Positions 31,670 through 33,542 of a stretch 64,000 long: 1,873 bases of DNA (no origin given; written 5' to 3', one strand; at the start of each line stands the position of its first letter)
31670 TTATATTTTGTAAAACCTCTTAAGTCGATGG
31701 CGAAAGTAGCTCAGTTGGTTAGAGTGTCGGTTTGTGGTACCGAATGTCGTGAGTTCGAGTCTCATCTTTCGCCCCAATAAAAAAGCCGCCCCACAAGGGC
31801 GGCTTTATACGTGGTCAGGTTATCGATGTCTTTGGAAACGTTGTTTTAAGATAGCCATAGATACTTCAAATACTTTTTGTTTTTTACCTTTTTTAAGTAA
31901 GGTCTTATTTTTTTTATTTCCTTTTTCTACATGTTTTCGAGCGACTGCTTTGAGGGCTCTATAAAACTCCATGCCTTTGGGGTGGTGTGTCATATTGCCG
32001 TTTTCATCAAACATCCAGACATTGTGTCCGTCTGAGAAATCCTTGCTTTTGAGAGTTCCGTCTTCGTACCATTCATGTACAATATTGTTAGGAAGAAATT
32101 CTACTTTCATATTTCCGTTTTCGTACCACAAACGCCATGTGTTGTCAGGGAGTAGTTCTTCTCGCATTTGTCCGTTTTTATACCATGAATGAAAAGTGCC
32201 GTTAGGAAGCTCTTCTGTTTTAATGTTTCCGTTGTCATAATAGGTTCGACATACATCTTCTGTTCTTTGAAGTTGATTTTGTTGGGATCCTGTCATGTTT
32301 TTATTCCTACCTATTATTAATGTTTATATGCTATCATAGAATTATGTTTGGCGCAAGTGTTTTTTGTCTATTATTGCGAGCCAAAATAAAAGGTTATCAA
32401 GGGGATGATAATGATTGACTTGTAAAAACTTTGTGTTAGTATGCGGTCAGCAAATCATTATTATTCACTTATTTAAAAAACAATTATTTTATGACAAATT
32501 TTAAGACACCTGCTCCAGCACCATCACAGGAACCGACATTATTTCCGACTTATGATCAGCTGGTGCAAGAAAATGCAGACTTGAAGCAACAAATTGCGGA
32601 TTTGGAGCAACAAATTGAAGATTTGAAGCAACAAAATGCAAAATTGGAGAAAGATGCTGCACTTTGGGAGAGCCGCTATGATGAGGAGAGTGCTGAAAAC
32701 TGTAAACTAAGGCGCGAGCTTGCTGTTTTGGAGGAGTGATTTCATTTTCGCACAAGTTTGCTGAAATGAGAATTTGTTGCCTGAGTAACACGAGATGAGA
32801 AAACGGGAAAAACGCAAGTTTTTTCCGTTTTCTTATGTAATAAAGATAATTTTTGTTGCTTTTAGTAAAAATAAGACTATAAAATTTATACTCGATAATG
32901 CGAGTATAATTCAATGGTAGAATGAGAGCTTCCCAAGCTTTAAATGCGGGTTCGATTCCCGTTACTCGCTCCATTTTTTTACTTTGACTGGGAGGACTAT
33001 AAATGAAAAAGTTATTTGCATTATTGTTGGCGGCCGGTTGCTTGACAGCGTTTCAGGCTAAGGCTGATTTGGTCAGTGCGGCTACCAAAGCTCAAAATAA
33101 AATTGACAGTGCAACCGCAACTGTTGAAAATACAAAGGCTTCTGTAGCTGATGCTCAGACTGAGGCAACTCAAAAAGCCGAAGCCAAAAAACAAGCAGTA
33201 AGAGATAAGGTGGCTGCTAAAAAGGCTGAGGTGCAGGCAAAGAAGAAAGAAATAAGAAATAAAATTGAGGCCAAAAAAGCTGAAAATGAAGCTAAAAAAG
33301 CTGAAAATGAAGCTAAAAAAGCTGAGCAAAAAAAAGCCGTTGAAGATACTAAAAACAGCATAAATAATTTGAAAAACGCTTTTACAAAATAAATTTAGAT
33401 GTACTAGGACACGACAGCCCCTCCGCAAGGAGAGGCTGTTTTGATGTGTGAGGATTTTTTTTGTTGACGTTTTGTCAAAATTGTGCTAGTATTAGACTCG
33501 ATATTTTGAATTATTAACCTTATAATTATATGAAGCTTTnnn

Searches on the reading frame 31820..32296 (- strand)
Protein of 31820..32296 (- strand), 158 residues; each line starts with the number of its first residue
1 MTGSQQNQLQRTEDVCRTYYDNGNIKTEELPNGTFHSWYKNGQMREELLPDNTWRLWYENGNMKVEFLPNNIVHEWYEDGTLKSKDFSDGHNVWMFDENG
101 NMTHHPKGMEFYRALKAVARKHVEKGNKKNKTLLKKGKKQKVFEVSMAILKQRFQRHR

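Call 6: search_protein_families(library=pfam, proteins=[window:31820-32296:-], max_evalue=1)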
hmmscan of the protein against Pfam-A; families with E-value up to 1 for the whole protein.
window:31820-32296:- (158 aa): 2 families
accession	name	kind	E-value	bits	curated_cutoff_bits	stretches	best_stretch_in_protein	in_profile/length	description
PF07661.19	MORN_2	-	3.1e-12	45.7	29.6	2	51-66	2-17/22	MORN repeat variant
PF11141.13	DUF2914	-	0.29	11.3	23.6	0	35-58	5-31/62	Protein of unknown function (DUF2914)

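Call 7: search_protein_families(library=phrogs, proteins=[window:31820-32296:-], max_evalue=1)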
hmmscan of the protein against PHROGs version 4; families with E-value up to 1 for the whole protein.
window:31820-32296:- (158 aa): 0 families

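Call 62: search_protein_families(library=padloc, proteins=[window:31823-32296:-], max_evalue=0.1)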
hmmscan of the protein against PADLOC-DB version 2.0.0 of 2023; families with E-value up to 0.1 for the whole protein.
window:31823-32296:- (158 aa): 0 families

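Call 63: search_protein_families(library=ncbifam, proteins=[window:31823-32296:-], max_evalue=0.1)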
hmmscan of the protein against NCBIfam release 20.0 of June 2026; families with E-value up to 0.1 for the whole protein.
window:31823-32296:- (158 aa): 0 families

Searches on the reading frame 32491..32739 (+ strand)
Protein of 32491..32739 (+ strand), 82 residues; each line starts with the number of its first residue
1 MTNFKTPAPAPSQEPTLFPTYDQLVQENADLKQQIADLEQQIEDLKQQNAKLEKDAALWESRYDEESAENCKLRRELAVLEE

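Call 6: search_protein_families(library=pfam, proteins=[window:32491-32739:+], max_evalue=1)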
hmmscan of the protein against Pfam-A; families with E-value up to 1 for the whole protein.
window:32491-32739:+ (82 aa): 67 families (the best 25 are shown)
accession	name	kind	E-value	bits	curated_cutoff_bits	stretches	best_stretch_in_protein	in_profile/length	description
PF06810.17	Phage_scaffold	-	1.5e-06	28.7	35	1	20-69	35-85/170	Phage capsid assembly scaffolding protein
PF04977.20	DivIC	-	1.2e-05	25.5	28.9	1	18-64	9-55/80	Septum formation initiator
PF01576.24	Myosin_tail_1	-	1.2e-05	23.9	38.1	1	23-77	212-266/1081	Myosin tail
PF05103.18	DivIVA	-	8.9e-05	22.9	28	1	20-75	33-87/131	DivIVA protein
PF15784.10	GPS2_interact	-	0.00012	22.9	27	1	19-66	27-74/92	G-protein pathway suppressor 2-interacting domain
PF06005.17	ZapB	-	0.00013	22.8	31.5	1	20-62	19-61/71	Cell division protein ZapB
PF15458.11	NTR2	-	0.00024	21.3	27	1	5-54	179-227/230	Nineteen complex-related protein 2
PF14662.11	KASH_CCD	-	0.00027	21.4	43.3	1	22-78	63-119/191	Coiled-coil region of CCDC155 or KASH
PF00170.26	bZIP_1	-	0.00033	21.1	27.6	1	22-49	36-63/64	bZIP transcription factor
PF18652.6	Adhesin_P1_N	-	0.00051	20.7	27.1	1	28-71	49-93/106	Adhesin P1 N-terminal domain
PF18504.6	Csm1_N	-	0.0011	19.7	26.3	1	23-65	24-66/70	Csm1 N-terminal domain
PF25450.1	Rab11-FIP3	-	0.0014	19.4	31.9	1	23-77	65-119/125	Rab11-FIP3-like domain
PF25566.1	RIMB1_N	-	0.0014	18.9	28.5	1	23-61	2-37/129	RIMB1-like, N-terminal domain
PF12329.13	TMF_DNA_bd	-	0.0022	18.4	35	1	23-77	16-70/74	TATA element modulatory factor 1 DNA binding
PF17675.6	APG6_N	-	0.0029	18.5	45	1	21-80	55-114/132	Apg6 coiled-coil region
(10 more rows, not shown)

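Call 7: search_protein_families(library=phrogs, proteins=[window:32491-32739:+], max_evalue=1)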
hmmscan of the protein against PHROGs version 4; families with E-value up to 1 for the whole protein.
window:32491-32739:+ (82 aa): 61 families (the best 25 are shown)
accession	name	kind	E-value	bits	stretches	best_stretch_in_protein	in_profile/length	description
phrog_1766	-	tail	0.00021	22.6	1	9-52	67-108/127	tail fiber protein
phrog_2619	-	unknown function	0.00022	22.4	1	22-57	71-106/124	-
phrog_194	-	head and packaging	0.00037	21.4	1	20-66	54-102/335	head scaffolding protein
phrog_739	-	lysis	0.00056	21.1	1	26-77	27-78/122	Rz-like spanin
phrog_1378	-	unknown function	0.0012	20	1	20-53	48-81/82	-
phrog_1620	-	moron, auxiliary metabolic gene and host takeover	0.0022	18.9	1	13-82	129-198/200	Hdf-like antirestriction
phrog_11671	-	unknown function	0.0023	19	1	25-72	85-132/146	-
phrog_11382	-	unknown function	0.0035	18.7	1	21-56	69-104/117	-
phrog_1660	-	head and packaging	0.004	17.1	1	20-77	158-215/405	PmgS-like head morphogenesis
phrog_38539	-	unknown function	0.0068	17.7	1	22-54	36-68/70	-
phrog_2658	-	other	0.0078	17.5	1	22-54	76-108/126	hol-like chemotaxis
phrog_11322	-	unknown function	0.0092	17.2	1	21-77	11-66/83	-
phrog_8488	-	unknown function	0.0096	16.9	1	22-57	16-51/119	-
phrog_37588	-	unknown function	0.0099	17.2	1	30-77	18-65/79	-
phrog_300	-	tail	0.011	16.8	1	11-60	66-115/125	tail fiber protein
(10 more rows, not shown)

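Call 62: search_protein_families(library=padloc, proteins=[window:32491-32736:+], max_evalue=0.1)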
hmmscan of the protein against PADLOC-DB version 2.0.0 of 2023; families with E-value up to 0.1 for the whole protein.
window:32491-32736:+ (82 aa): 6 families
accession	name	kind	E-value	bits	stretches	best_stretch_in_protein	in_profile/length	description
PDLC02726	PbeC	-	0.00048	16.7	1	19-66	377-426/637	PbeC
PDLC01151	HTH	-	0.0017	15.8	1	22-76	209-259/330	"Two HTH domains (N-terminal xre and C-therminal Sigma70_ECF), the C-terminal domain often fused to Cas6 (see WP_0065099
PDLC02714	PbeC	-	0.0019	15.1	1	20-77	210-269/651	PbeC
PDLC00503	JetC1|JetC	-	0.0023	14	1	26-81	708-763/1146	DUF3584 domain; MukB-like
PDLC03863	LmuB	-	0.0028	14.4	1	27-68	356-397/610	-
PDLC01177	CorA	-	0.02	13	1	20-53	15-49/117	CorA-like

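Call 63: search_protein_families(library=ncbifam, proteins=[window:32491-32736:+], max_evalue=0.1)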
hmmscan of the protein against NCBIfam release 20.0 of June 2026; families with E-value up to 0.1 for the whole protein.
window:32491-32736:+ (82 aa): 28 families (the best 25 are shown)
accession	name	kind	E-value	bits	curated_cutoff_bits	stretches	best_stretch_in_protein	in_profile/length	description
TIGR04211.1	SH3_and_anchor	equivalog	0.00011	21.9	65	1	22-73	69-120/198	TIGR04211 family SH3 domain-containing protein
NF043058.1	T4SS_LegC2C7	subfamily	0.00029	19.9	350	1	22-62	132-172/348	LegC2/C7 family Dot/Icm T4SS effector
NF050102.1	DivIVA_Wag31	equivalog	0.0011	18.9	260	1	22-64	40-76/256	DivIVA-like cell division protein Wag31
TIGR04523.1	Mplasa_alph_rch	subfamily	0.0017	16.3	270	1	25-76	383-434/745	helix-rich protein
NF010535.0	PRK13923.1-3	equivalog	0.0023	17.8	257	1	19-63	120-164/193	sporulation-specific transcriptional regulator GerR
TIGR02894.1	DNA_bind_RsfA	subfamily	0.0032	17.6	126.45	1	20-65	98-143/161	RsfA family transcriptional regulator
NF033829.0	plas_excl_MbeD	equivalog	0.0056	17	60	1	22-52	38-68/69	MbeD family mobilization/exclusion protein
TIGR02168.1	SMC_prok_B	equivalog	0.0057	14.4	567.35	1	24-77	845-898/1181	chromosome segregation protein SMC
NF047408.1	SA0632_fam_LP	equivalog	0.007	16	70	1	26-58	22-54/68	SA0632 family lipoprotein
NF045487.1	ASRP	equivalog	0.0076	14.9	300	1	23-77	366-417/593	archaea-specific SMC-related protein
TIGR02209.1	ftsL_broad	equivalog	0.0094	15.9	42.45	1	23-60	28-65/85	cell division protein FtsL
NF006546.0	PRK09039.1-5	equivalog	0.0094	15.3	615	1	23-79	127-183/343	peptidoglycan -binding protein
NF008575.0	PRK11530.1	equivalog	0.0097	15.3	158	1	27-58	25-56/183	hypothetical protein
NF010289.0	PRK13729.1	equivalog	0.015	14.2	504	1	9-77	50-120/474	F-type conjugal transfer pilus assembly protein TraB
NF041042.1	FslE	exception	0.016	13.8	800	1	26-69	41-84/505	rhizoferrin import outer membrane protein FslE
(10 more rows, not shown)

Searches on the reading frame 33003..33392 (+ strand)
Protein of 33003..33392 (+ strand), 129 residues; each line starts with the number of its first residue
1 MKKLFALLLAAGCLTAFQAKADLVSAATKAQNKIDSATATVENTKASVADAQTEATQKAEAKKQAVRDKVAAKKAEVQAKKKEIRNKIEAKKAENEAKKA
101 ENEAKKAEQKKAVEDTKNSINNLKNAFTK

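Call 6: search_protein_families(library=pfam, proteins=[window:33003-33392:+], max_evalue=1)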
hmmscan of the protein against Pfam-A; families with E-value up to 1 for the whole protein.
window:33003-33392:+ (129 aa): 4 families
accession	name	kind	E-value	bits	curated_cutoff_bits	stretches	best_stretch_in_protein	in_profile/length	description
PF10186.14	ATG14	-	0.088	12.3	33.2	1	20-124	32-139/347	Vacuolar sorting 38 and autophagy-related subunit 14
PF21827.1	New_glue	-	0.3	11.3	31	1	1-93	1-80/94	New glue protein family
PF03929.21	PepSY_TM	-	0.39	10.9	28.8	1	5-86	15-86/295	PepSY-associated TM region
PF05262.16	Borrelia_P83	-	0.53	9.1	33.6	1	26-116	228-316/489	Borrelia P83/100 protein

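Call 7: search_protein_families(library=phrogs, proteins=[window:33003-33392:+], max_evalue=1)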
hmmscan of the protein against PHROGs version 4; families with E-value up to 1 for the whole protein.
window:33003-33392:+ (129 aa): 8 families
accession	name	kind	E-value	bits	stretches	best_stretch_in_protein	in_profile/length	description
phrog_15587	-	unknown function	0.0022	18.7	1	38-115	19-94/191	-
phrog_89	-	lysis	0.0027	18.7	1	6-97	10-96/143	Rz-like spanin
phrog_3793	-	unknown function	0.088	13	1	41-122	87-171/272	-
phrog_2335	-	tail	0.13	11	1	19-123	1122-1234/1536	tail length tape measure protein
phrog_1376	-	unknown function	0.18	11.9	1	27-112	192-308/362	-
phrog_1660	-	head and packaging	0.18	11.6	1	18-125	106-213/405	PmgS-like head morphogenesis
phrog_34082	-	tail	0.18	11.5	1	19-126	102-214/579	tail length tape measure protein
phrog_32389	-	unknown function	0.37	12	1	23-127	19-118/158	-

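Call 62: search_protein_families(library=padloc, proteins=[window:33003-33389:+], max_evalue=0.1)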
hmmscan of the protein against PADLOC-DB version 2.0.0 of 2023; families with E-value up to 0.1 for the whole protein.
window:33003-33389:+ (129 aa): 5 families
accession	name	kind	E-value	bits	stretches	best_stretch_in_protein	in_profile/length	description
PDLC00553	JetC2|JetC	-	0.014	11.3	1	14-125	867-977/1361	DUF3584 domain; MukB-like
PDLC04886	PDC-S06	-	0.032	11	1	21-122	362-462/727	-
PDLC04490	PDC-M17A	-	0.043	10.5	1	4-106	22-129/591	-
PDLC02354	AbiZ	-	0.06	10.7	1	18-108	180-268/398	AbiZ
PDLC02730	PbeC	-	0.095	9.4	0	25-128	404-514/651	PbeC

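Call 63: search_protein_families(library=ncbifam, proteins=[window:33003-33389:+], max_evalue=0.1)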
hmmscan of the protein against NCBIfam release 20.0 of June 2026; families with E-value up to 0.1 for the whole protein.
window:33003-33389:+ (129 aa): 6 families
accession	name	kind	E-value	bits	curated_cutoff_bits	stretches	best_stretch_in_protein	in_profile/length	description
TIGR04527.1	mycoplas_twoTM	subfamily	0.0006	19.6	125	1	5-125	20-138/248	MG_279/MG_280 family protein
TIGR02169.1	SMC_prok_A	equivalog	0.026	12.2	729.4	1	20-121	691-790/1165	chromosome segregation protein SMC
NF041844.1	lipo_RadB_fam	equivalog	0.042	13.9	70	1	25-118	59-151/180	RadB family lipoprotein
NF045487.1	ASRP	equivalog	0.05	12.2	300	1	29-124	373-466/593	archaea-specific SMC-related protein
NF033636.1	acid_shock_Asr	equivalog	0.063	14.1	50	1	1-113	1-115/119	acid resistance repetitive basic protein Asr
NF033930.1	pneumo_PspA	exception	0.082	11.6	850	0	26-111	288-373/659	pneumococcal surface protein A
